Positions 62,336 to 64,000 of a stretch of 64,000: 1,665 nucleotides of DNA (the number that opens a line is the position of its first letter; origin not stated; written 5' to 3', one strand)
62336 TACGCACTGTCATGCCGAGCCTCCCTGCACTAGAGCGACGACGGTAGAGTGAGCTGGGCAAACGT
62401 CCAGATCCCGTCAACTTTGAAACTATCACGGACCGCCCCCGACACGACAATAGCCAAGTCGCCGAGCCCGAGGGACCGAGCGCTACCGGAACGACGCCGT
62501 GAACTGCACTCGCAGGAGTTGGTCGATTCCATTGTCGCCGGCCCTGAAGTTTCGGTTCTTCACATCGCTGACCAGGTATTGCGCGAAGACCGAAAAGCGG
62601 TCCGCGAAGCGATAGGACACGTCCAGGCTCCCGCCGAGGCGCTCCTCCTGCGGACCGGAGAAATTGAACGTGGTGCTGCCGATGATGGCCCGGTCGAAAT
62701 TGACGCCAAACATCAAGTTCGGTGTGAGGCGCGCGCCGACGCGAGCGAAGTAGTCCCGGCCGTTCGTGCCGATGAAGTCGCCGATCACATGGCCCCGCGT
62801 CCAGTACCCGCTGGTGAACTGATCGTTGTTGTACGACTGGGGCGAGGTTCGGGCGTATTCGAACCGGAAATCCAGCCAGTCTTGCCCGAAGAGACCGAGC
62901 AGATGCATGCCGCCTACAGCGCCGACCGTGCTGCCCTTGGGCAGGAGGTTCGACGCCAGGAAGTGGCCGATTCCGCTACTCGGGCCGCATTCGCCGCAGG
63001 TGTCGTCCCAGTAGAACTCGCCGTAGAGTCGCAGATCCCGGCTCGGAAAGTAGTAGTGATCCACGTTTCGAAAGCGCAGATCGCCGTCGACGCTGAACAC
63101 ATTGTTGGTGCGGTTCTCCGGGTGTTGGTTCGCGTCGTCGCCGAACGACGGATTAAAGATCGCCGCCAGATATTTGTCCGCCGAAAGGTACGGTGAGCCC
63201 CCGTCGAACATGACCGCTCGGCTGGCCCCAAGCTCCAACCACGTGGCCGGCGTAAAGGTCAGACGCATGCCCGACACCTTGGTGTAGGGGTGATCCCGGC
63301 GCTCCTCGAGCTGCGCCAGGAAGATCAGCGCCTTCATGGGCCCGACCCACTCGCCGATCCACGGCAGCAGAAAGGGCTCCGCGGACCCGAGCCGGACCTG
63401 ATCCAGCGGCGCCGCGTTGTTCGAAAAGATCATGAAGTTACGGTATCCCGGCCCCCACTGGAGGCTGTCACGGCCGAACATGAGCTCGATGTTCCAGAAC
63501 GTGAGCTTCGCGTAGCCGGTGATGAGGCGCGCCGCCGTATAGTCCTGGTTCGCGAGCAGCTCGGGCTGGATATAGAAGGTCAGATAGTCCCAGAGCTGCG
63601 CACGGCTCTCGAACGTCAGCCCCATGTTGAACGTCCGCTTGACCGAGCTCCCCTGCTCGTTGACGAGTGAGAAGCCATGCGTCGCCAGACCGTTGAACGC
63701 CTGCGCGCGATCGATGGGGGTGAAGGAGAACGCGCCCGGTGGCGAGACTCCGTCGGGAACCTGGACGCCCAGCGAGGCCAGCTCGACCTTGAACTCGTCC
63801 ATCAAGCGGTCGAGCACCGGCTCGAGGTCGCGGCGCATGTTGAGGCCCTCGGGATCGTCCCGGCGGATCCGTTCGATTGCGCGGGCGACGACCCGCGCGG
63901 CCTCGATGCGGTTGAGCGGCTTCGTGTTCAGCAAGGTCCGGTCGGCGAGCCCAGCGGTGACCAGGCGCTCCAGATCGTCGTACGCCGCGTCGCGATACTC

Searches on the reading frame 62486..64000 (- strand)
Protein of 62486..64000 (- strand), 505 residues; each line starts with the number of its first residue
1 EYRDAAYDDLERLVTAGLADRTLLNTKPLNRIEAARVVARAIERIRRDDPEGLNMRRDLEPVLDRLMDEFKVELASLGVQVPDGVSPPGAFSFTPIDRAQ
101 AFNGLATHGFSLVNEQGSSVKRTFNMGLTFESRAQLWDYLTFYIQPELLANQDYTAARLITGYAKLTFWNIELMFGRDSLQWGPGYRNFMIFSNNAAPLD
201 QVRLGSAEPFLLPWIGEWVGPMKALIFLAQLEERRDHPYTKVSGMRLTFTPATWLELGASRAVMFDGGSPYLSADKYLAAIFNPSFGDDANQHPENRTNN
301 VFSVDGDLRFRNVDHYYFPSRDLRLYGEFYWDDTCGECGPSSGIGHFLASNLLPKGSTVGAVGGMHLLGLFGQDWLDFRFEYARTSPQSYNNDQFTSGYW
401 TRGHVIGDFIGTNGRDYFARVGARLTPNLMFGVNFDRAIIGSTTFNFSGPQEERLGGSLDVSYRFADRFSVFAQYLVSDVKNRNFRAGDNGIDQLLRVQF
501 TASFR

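Call 37: search_protein_families(library=pfam, proteins=[window:62486-64000:-], max_evalue=0.001)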
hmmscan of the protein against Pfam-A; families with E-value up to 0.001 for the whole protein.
window:62486-64000:- (505 aa): 1 family
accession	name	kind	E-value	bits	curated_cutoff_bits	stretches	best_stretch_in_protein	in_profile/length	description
PF14052.12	Caps_assemb_Wzi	-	4.3e-64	217.4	30.1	1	107-490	15-388/392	Capsule assembly protein Wzi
